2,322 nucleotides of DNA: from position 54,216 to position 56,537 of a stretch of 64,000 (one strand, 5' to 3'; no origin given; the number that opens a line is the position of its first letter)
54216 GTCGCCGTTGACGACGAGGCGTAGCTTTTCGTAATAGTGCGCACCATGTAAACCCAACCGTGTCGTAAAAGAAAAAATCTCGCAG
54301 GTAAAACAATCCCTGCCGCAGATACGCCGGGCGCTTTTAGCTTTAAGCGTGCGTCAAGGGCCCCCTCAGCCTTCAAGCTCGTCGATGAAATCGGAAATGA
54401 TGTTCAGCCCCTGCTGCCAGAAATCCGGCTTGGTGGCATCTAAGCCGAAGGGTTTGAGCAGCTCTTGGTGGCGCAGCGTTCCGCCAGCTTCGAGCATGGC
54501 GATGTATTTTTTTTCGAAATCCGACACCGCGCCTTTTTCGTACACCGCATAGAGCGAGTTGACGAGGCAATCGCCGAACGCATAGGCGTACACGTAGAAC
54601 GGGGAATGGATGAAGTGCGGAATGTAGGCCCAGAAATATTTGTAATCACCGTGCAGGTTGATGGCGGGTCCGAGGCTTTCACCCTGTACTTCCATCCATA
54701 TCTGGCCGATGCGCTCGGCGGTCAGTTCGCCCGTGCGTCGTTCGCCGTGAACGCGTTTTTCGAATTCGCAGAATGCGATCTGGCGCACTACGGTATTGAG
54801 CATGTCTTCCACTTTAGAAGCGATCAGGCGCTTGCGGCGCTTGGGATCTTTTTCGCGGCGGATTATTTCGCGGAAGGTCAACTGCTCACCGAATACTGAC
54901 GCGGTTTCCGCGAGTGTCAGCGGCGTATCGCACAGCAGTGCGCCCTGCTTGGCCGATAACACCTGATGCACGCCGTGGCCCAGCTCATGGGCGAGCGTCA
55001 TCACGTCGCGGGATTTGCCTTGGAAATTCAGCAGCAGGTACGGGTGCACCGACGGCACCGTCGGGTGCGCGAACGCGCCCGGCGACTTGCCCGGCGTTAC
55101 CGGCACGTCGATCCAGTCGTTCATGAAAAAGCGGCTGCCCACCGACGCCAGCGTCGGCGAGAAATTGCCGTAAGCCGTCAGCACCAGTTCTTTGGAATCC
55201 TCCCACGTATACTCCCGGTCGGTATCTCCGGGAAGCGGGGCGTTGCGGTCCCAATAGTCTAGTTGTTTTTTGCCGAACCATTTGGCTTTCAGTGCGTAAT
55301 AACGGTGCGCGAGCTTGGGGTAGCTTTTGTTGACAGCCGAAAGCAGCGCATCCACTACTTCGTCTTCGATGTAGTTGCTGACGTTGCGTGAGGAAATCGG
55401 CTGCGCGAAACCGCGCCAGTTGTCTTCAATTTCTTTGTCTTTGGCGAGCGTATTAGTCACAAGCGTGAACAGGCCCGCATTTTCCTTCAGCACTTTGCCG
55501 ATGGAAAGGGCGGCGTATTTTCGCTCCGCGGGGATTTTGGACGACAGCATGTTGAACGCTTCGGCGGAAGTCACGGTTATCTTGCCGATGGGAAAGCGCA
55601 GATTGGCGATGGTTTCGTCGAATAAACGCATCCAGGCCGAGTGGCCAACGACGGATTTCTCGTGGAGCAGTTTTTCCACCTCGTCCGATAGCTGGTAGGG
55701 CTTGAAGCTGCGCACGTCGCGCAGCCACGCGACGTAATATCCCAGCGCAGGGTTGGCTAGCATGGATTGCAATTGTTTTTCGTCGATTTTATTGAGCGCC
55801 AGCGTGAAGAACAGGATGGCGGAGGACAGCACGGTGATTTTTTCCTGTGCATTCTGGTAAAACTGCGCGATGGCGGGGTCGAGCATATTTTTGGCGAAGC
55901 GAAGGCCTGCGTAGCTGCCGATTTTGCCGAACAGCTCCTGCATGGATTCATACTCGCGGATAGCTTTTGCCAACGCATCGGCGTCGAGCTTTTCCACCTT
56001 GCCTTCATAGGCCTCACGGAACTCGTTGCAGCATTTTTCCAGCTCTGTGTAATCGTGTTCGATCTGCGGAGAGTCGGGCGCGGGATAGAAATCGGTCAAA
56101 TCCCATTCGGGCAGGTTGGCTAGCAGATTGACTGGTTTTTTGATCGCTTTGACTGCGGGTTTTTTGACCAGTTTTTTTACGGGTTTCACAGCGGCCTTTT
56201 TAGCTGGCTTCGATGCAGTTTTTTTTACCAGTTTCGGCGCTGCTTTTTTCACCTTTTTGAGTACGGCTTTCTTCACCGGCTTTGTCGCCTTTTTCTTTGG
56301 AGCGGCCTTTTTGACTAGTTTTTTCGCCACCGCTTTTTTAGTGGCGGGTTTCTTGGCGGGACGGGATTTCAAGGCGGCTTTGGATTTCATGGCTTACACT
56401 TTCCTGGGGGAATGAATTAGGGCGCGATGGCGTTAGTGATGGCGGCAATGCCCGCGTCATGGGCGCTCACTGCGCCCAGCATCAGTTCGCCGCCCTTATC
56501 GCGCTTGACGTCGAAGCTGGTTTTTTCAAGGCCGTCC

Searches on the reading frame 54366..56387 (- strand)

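Call 31: search_protein_families(library=pfam, proteins=[window:54366-56387:-], max_evalue=0.0001)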
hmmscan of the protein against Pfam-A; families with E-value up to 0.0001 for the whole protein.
window:54366-56387:- (673 aa): 2 families
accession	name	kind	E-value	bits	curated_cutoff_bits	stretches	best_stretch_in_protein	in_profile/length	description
PF01432.26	Peptidase_M3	-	5.8e-40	138.4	27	1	313-662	37-456/457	Peptidase family M3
PF08439.15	Peptidase_M3_N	-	1.5e-20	73.6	25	1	198-265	2-70/70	Oligopeptidase F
